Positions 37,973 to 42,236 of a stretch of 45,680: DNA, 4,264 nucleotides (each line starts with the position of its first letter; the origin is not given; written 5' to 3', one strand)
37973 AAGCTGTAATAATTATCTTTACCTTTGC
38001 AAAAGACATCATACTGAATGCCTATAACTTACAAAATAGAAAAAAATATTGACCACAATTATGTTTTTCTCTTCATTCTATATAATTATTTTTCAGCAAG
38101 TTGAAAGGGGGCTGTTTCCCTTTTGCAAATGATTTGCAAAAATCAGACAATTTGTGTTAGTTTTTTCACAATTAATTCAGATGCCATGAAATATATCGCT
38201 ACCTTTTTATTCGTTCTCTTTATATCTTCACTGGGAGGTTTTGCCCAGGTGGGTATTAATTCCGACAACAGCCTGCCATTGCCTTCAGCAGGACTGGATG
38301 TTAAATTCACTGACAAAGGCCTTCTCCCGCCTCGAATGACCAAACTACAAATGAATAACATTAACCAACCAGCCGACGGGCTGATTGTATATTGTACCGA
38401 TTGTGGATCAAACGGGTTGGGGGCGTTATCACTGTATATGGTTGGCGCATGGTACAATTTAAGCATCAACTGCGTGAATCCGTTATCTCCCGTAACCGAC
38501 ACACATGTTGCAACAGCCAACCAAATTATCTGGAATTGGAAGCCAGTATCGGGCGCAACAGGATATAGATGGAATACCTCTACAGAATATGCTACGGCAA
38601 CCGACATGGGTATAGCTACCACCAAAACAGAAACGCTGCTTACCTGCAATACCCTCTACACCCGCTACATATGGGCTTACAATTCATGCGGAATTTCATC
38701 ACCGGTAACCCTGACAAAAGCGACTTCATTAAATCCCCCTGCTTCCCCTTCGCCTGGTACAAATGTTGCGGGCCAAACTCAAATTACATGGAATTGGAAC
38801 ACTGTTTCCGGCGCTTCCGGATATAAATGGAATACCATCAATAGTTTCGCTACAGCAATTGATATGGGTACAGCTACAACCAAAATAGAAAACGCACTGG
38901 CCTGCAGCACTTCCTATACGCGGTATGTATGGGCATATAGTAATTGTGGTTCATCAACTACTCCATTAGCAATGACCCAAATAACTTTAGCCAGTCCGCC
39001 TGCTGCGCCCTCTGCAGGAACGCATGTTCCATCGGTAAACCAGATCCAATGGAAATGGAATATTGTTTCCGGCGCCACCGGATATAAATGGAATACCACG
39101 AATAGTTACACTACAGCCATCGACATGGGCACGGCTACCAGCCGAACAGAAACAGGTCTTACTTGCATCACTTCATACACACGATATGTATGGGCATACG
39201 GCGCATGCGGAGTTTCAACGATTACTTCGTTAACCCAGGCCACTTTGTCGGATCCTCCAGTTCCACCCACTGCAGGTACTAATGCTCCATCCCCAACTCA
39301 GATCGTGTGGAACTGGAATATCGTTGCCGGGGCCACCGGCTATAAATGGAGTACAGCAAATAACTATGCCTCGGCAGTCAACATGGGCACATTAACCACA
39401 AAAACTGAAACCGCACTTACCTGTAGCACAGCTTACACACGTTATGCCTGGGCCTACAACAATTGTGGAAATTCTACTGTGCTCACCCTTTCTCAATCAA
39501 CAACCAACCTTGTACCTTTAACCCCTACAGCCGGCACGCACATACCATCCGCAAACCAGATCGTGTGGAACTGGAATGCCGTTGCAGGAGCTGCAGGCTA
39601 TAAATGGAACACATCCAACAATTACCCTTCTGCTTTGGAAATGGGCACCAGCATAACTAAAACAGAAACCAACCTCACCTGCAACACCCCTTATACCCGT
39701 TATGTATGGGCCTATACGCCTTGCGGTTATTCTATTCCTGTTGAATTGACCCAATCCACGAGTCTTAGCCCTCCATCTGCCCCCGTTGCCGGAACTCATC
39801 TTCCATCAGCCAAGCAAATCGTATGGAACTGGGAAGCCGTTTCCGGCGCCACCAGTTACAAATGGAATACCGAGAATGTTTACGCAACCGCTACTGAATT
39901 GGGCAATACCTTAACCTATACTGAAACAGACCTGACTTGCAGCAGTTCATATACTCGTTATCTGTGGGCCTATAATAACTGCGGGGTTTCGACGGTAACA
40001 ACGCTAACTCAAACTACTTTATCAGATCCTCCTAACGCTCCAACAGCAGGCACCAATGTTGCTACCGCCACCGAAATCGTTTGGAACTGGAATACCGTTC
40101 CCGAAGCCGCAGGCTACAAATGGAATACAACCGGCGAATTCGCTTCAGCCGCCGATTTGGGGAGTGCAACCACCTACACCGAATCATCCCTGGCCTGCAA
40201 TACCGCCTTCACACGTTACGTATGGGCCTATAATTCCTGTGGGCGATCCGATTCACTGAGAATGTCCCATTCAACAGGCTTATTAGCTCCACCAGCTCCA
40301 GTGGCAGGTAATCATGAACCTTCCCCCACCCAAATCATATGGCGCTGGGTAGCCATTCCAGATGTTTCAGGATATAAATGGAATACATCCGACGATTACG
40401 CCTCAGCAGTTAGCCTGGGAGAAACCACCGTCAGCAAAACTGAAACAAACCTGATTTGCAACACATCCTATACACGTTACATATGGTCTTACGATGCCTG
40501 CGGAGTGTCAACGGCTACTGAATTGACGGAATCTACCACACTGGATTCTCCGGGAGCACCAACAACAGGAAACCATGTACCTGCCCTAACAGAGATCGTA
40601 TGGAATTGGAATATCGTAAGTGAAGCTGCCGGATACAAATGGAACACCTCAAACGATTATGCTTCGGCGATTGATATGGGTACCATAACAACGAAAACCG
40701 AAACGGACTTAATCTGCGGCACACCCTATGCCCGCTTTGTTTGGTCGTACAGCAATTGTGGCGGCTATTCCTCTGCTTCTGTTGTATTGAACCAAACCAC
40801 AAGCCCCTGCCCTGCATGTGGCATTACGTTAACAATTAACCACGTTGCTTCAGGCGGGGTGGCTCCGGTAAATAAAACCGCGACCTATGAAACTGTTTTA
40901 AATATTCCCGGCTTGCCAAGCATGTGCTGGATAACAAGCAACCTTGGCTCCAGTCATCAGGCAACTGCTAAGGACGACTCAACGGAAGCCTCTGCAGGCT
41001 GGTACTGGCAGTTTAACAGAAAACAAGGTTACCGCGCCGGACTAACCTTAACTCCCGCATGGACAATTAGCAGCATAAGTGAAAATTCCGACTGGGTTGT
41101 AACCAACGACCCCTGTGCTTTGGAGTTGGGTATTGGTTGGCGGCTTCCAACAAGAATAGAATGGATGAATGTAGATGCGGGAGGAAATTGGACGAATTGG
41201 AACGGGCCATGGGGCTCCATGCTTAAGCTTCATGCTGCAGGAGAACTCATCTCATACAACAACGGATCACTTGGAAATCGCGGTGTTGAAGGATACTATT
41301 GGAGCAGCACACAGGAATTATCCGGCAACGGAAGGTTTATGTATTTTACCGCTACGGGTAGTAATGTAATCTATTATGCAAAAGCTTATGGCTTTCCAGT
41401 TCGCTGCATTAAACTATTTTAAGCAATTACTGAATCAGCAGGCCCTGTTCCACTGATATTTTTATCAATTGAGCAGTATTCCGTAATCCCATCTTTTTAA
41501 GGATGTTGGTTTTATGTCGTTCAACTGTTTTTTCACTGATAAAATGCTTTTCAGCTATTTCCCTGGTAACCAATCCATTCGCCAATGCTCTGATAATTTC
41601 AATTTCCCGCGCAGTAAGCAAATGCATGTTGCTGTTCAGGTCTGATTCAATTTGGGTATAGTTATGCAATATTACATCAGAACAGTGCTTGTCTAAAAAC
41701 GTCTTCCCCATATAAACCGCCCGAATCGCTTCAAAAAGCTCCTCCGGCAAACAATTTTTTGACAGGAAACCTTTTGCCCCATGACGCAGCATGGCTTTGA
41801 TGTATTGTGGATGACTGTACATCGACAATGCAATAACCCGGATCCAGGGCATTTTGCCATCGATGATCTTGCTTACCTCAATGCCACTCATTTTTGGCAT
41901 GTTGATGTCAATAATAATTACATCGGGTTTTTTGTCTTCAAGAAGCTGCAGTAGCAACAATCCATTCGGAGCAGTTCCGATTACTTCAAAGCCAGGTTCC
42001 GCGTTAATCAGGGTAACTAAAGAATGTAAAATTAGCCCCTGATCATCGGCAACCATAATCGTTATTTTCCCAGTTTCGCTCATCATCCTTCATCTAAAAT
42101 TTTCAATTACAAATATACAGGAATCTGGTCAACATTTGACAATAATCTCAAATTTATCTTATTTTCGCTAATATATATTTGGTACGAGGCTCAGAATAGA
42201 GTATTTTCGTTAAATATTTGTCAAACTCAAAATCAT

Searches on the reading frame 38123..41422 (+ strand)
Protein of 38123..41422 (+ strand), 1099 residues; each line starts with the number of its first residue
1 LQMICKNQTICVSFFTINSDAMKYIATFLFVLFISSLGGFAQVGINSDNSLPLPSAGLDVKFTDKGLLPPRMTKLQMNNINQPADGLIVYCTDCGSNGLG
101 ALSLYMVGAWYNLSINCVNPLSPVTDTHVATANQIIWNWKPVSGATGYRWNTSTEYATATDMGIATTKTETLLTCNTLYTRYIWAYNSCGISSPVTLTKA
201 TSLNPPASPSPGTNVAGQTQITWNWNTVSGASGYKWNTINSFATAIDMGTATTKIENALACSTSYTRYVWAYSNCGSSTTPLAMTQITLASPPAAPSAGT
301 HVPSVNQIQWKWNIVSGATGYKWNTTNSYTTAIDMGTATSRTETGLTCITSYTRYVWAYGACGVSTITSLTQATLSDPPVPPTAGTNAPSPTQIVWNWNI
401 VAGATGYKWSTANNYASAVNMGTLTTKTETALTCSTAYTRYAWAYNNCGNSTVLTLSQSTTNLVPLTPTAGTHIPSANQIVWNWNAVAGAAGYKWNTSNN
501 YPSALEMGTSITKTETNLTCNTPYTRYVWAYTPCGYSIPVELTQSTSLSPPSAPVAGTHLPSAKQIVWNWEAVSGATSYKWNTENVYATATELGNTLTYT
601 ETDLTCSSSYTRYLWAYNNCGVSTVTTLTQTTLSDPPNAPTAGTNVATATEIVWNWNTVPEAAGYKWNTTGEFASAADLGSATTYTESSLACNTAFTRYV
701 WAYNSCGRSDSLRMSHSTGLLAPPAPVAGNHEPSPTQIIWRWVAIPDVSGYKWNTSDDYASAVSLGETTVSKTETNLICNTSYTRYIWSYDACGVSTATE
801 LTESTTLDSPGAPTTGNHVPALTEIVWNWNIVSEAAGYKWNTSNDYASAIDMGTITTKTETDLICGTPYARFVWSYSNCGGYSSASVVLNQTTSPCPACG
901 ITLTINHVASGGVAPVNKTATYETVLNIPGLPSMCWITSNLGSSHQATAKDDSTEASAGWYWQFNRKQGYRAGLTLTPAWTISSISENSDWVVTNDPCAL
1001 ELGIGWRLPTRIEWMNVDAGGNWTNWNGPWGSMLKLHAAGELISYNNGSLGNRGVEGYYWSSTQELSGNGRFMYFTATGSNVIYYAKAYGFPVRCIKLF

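Call 33: search_protein_families(library=pfam, proteins=[window:38123-41422:+], max_evalue=0.001)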
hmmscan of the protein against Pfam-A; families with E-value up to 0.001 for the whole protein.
window:38123-41422:+ (1099 aa): 1 family
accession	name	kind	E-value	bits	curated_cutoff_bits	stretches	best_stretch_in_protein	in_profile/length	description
PF16383.10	DUF4992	-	0.0001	22.5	29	0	285-327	43-85/183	Domain of unknown function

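Call 92: search_protein_families(library=ncbifam, proteins=[window:38186-41422:+], max_evalue=0.001)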
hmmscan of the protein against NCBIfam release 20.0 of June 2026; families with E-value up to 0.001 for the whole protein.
window:38186-41422:+ (1078 aa): 0 families

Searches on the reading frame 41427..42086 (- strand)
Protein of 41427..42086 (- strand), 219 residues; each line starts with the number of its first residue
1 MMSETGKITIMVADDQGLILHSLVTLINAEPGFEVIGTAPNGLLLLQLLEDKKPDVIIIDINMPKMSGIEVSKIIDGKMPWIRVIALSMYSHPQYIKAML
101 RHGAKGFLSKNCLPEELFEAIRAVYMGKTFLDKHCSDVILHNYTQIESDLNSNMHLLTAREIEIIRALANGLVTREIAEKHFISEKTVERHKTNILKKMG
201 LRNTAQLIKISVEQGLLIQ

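Call 33: search_protein_families(library=pfam, proteins=[window:41427-42086:-], max_evalue=0.001)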
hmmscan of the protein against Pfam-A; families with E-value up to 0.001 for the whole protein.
window:41427-42086:- (219 aa): 2 families
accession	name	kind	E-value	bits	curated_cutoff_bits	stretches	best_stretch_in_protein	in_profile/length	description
PF00072.30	Response_reg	-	5e-26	91.5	30.2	1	10-122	1-111/111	Response regulator receiver domain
PF00196.25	GerE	-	9.3e-18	64.1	23.5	1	156-209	2-55/57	Bacterial regulatory proteins, luxR family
